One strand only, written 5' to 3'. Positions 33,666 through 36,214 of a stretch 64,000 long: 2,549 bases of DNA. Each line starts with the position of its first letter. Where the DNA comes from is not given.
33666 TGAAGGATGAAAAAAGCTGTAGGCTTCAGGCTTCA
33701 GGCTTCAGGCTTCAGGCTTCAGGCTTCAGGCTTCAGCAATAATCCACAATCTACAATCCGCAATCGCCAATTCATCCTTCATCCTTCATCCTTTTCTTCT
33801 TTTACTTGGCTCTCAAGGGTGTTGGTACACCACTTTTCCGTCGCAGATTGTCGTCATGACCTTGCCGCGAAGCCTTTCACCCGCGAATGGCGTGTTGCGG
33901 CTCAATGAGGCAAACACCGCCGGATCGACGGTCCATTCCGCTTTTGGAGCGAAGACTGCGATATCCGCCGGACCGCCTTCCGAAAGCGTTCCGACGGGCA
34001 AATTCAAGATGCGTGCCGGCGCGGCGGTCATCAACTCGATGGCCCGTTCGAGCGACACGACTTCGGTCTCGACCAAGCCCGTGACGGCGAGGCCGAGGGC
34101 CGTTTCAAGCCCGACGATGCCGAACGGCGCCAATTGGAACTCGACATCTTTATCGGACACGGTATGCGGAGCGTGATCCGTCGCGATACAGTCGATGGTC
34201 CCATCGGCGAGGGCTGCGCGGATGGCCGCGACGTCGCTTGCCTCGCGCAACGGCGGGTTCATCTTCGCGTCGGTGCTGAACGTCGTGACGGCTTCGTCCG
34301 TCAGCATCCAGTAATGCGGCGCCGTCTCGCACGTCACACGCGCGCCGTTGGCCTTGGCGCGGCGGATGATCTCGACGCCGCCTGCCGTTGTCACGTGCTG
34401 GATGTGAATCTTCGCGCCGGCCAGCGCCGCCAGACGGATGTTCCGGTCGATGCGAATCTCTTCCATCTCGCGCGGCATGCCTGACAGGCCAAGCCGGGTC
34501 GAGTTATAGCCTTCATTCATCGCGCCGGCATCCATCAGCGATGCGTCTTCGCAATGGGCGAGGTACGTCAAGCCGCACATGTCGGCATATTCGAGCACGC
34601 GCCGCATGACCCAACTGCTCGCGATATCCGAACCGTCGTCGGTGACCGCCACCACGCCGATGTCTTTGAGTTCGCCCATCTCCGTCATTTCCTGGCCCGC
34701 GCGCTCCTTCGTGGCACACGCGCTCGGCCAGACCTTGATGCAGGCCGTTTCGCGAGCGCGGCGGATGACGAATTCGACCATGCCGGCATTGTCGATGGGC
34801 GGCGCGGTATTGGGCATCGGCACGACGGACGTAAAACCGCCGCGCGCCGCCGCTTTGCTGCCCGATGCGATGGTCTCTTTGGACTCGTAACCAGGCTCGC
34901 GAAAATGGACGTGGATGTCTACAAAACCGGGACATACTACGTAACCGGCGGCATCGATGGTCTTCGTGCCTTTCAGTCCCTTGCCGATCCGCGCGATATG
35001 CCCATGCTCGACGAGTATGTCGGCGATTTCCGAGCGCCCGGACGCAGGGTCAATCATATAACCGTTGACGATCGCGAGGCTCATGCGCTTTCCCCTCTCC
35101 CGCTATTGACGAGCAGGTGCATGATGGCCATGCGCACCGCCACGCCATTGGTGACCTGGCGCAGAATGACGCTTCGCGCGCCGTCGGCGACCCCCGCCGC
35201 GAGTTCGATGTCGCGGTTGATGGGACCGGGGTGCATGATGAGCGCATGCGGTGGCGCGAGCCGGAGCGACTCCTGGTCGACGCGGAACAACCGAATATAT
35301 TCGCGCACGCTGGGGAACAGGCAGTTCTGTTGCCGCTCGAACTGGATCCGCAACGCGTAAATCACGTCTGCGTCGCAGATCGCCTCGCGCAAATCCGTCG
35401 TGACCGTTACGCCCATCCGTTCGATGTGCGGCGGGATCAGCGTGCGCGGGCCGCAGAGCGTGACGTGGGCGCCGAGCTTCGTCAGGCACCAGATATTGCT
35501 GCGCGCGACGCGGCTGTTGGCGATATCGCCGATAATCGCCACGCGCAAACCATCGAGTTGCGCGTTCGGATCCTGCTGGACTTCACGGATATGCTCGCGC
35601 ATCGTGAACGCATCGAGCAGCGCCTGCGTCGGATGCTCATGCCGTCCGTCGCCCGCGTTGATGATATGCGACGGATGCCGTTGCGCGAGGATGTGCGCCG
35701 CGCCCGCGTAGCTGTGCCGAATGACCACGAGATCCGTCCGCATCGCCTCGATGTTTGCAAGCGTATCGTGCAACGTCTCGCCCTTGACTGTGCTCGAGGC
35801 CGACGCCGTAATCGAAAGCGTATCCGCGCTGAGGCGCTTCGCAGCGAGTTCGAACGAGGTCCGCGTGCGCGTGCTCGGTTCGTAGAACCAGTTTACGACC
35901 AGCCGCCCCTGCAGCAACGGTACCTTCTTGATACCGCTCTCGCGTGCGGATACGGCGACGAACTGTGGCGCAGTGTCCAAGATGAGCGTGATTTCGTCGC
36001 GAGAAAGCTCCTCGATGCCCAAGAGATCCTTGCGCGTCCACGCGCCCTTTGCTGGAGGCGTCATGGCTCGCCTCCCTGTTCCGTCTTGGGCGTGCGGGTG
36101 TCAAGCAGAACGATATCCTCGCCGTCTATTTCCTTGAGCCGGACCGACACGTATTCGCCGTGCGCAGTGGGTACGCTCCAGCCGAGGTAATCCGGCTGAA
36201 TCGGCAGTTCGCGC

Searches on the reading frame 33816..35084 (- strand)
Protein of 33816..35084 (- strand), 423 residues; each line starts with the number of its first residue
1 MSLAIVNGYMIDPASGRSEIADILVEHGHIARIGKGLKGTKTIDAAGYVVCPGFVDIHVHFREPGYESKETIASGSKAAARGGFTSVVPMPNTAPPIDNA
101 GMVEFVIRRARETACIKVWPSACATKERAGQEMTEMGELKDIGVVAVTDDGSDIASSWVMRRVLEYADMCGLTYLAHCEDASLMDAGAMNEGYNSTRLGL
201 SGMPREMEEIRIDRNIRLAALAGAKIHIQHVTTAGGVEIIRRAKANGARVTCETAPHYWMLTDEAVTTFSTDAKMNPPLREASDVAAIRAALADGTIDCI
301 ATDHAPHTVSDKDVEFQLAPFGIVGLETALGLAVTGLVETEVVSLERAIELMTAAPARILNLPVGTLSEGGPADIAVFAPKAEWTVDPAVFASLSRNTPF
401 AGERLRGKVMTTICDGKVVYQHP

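Call 22: search_protein_families(library=pfam, proteins=[window:33816-35084:-], max_evalue=0.0001)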
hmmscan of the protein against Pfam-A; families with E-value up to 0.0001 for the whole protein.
window:33816-35084:- (423 aa): 3 families
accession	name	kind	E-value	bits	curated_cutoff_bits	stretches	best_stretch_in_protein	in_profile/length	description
PF01979.26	Amidohydro_1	-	9e-35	121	25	1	49-419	1-345/345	Amidohydrolase family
PF07969.17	Amidohydro_3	-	8.6e-21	75.4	29.7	2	277-420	350-472/472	Amidohydrolase family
PF12890.13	DHOase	-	2.4e-06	28.1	21.2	1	49-233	3-139/142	Dihydro-orotase-like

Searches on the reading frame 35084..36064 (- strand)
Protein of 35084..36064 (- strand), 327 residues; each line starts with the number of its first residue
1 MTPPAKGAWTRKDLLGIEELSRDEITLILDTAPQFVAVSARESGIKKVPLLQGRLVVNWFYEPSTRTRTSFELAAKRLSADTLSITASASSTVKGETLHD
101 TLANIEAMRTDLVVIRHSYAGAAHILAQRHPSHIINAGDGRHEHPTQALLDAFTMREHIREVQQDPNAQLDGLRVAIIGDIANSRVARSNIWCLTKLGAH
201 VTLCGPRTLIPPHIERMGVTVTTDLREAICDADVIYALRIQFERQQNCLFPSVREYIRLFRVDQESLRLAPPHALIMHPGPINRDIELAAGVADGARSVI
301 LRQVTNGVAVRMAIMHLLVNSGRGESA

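Call 22: search_protein_families(library=pfam, proteins=[window:35084-36064:-], max_evalue=0.0001)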
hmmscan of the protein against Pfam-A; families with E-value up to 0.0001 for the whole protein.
window:35084-36064:- (327 aa): 2 families
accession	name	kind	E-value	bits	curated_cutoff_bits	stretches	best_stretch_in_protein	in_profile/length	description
PF02729.26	OTCace_N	-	6.5e-42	143.6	29.9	1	12-157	1-148/148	Aspartate/ornithine carbamoyltransferase, carbamoyl-P binding domain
PF00185.30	OTCace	-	2.3e-27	96.4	29.4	1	171-317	1-156/157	Aspartate/ornithine carbamoyltransferase, Asp/Orn binding domain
